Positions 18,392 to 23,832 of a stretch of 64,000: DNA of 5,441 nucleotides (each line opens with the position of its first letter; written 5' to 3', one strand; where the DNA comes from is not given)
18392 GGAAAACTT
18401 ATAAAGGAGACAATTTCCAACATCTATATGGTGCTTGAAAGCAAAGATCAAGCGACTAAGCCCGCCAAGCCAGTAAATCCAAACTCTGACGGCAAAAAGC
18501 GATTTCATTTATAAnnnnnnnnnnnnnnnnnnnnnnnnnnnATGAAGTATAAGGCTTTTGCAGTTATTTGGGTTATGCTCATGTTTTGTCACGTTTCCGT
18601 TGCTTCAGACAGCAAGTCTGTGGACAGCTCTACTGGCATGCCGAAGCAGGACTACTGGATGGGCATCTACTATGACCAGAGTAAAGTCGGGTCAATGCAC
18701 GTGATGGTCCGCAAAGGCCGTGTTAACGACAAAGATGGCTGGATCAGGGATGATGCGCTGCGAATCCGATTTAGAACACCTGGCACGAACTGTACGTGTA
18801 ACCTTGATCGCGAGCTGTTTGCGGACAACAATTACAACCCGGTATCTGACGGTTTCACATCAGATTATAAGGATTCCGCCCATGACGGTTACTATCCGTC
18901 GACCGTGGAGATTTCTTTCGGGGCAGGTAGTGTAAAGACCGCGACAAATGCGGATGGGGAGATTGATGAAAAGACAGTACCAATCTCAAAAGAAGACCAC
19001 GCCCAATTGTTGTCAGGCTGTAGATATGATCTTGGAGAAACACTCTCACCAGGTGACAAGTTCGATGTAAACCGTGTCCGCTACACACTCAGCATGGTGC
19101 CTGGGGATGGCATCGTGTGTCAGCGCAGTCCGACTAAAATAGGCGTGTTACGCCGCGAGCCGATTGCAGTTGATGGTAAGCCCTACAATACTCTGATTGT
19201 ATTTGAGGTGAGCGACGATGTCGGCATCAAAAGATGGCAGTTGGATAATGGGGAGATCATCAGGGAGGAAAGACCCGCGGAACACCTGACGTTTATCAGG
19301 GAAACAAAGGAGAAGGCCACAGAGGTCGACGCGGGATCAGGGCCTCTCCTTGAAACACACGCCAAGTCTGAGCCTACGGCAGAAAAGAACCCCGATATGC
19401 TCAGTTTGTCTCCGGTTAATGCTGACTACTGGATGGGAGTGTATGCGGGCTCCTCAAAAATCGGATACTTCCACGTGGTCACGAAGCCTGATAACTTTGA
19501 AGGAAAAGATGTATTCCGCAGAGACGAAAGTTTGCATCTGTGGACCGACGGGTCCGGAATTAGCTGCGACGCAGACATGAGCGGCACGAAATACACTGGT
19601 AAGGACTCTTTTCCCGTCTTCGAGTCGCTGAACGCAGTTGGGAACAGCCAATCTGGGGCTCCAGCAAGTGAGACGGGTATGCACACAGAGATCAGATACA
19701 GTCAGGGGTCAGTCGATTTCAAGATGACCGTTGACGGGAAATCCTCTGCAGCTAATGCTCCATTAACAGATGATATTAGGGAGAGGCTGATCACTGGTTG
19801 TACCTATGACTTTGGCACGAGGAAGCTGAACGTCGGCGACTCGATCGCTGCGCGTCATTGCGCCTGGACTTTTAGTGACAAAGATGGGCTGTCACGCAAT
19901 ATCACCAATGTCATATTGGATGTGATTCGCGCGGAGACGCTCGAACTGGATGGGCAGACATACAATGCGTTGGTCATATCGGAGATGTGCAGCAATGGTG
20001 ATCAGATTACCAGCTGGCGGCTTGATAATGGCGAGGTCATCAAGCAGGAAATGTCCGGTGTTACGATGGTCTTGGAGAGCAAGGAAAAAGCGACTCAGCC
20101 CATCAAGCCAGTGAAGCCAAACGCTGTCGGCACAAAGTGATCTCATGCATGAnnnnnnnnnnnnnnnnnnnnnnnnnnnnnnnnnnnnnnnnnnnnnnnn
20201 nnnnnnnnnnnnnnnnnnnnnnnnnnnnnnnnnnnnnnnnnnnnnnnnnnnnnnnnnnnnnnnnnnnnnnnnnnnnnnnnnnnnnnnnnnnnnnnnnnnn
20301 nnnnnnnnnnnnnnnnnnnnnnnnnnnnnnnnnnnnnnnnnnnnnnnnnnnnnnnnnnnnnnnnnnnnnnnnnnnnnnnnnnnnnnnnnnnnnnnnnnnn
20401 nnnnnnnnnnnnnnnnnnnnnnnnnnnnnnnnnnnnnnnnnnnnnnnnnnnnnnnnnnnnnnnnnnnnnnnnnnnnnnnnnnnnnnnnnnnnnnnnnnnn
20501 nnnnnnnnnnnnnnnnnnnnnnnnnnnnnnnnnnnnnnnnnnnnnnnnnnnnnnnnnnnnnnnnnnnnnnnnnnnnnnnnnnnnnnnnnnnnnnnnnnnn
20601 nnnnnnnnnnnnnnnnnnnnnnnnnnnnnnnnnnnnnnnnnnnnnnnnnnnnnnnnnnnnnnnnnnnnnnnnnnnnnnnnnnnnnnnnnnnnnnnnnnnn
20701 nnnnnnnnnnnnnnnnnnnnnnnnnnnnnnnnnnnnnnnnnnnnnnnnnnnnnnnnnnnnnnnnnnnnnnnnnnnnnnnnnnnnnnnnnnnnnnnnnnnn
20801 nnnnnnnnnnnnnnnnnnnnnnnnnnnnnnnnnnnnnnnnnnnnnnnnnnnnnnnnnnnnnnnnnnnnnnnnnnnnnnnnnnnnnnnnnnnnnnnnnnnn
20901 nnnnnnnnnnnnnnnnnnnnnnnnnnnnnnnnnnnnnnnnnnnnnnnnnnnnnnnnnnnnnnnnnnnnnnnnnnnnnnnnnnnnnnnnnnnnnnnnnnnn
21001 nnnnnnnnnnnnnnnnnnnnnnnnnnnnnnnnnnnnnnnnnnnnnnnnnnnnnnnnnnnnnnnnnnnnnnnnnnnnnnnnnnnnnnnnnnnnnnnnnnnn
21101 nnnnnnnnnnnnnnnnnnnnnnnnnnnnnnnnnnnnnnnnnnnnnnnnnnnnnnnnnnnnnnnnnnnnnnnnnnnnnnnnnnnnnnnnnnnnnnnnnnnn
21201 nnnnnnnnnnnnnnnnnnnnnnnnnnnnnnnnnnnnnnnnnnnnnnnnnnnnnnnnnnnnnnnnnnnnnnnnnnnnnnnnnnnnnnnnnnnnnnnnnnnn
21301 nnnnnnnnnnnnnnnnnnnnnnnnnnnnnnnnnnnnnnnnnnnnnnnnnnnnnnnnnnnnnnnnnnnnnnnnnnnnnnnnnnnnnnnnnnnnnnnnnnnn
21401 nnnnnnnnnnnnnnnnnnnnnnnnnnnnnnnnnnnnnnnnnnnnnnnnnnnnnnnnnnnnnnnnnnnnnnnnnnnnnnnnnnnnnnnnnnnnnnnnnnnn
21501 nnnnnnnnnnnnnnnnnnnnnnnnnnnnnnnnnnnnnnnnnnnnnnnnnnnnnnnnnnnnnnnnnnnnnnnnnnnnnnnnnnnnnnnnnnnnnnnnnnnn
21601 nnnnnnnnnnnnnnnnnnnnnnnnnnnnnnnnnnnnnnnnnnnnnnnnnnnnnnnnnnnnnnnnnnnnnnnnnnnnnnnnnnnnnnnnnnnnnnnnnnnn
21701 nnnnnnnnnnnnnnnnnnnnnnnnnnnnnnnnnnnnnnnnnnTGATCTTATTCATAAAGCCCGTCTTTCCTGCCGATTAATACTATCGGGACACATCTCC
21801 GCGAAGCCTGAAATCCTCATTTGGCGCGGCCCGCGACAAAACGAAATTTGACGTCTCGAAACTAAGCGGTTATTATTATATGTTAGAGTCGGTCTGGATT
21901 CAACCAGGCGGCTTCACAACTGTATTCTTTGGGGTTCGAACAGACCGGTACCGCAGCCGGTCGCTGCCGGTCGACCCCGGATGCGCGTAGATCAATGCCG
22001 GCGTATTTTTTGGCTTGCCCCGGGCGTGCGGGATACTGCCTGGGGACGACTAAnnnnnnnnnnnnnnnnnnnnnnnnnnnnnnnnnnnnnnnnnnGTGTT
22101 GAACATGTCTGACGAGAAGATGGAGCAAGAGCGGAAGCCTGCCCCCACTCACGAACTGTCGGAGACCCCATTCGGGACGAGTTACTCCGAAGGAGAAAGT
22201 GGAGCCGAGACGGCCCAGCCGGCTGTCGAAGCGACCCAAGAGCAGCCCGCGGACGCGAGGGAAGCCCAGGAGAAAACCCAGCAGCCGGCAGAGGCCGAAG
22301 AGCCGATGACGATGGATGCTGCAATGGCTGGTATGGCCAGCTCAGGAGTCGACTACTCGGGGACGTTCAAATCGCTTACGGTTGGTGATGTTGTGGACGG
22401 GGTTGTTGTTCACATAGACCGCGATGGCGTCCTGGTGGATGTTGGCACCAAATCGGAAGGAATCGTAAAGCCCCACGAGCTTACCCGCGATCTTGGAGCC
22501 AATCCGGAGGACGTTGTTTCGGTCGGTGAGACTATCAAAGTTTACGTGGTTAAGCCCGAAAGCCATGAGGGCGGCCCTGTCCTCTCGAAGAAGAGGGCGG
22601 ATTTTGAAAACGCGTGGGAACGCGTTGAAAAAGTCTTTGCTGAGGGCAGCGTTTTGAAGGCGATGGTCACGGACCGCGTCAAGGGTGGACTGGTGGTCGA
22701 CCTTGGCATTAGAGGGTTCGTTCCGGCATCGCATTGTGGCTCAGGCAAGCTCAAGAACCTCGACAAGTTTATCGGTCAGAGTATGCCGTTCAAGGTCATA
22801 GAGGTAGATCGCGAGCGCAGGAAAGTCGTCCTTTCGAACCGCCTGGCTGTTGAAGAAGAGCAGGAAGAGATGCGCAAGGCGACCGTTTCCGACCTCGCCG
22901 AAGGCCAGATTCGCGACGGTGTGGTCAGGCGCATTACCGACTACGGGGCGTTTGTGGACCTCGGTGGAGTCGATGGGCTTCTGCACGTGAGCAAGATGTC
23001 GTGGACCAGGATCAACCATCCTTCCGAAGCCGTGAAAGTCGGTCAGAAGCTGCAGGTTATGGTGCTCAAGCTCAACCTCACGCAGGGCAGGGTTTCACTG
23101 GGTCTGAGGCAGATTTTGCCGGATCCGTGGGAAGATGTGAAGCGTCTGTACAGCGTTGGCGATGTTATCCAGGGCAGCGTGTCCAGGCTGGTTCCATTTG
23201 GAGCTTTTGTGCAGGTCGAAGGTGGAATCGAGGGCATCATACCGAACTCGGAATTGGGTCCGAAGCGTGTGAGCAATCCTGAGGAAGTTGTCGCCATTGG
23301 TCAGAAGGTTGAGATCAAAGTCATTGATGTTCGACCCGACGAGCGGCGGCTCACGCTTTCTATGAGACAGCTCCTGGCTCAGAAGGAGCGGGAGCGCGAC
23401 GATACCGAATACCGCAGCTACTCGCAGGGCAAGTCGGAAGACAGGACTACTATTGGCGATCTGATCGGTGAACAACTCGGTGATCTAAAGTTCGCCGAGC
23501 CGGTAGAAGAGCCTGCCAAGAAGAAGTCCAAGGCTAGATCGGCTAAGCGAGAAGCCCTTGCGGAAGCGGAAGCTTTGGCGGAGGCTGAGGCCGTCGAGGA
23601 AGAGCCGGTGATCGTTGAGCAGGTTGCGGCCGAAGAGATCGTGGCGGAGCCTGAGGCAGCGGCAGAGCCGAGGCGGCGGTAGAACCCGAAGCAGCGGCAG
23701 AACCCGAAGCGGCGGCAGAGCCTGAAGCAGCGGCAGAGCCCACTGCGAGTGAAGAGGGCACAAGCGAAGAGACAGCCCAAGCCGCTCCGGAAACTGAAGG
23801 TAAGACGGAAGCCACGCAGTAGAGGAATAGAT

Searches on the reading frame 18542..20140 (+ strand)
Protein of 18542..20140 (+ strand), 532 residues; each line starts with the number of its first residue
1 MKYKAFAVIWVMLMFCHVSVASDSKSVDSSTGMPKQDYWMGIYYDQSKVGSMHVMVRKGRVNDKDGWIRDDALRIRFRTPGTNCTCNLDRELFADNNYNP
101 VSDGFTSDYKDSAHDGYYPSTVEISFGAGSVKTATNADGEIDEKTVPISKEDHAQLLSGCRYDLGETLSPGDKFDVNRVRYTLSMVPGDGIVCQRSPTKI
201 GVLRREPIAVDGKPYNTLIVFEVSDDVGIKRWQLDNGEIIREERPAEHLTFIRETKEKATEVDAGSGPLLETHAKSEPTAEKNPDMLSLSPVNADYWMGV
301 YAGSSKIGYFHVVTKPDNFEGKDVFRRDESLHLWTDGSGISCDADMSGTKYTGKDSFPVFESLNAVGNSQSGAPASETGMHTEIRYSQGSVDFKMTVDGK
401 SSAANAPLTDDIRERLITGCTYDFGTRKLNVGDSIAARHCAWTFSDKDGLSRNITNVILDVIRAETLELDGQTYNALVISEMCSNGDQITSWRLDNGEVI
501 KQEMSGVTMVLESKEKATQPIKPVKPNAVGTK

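Call 97: search_protein_families(library=pfam, proteins=[window:18542-20140:+], max_evalue=0.001)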
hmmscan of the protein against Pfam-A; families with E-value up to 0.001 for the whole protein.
window:18542-20140:+ (532 aa): 1 family
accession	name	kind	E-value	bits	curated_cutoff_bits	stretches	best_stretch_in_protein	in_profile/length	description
PF22134.1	DM_Arn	-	0.00067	20.4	26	0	292-317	35-60/79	DNA Mimic Protein Arn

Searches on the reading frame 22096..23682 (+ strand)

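Call 79: search_protein_families(library=pfam, proteins=[window:22096-23682:+], max_evalue=0.001)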
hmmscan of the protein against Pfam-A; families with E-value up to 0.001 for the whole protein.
window:22096-23682:+ (528 aa): 4 families
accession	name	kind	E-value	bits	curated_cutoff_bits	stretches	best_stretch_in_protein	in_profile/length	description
PF00575.29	S1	-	3.5e-65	216.8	22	4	354-424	4-74/74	S1 RNA binding domain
PF23459.1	S1_RRP5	-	1.8e-19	70.5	27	2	267-335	1-70/72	RRP5 S1 domain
PF21710.3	Spt6_S1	-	3.5e-09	37.3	27.5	0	353-424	15-87/91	Spt6, S1/OB domain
PF13509.12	S1_2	-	0.00015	22.2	21.8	0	270-302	2-35/61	S1 domain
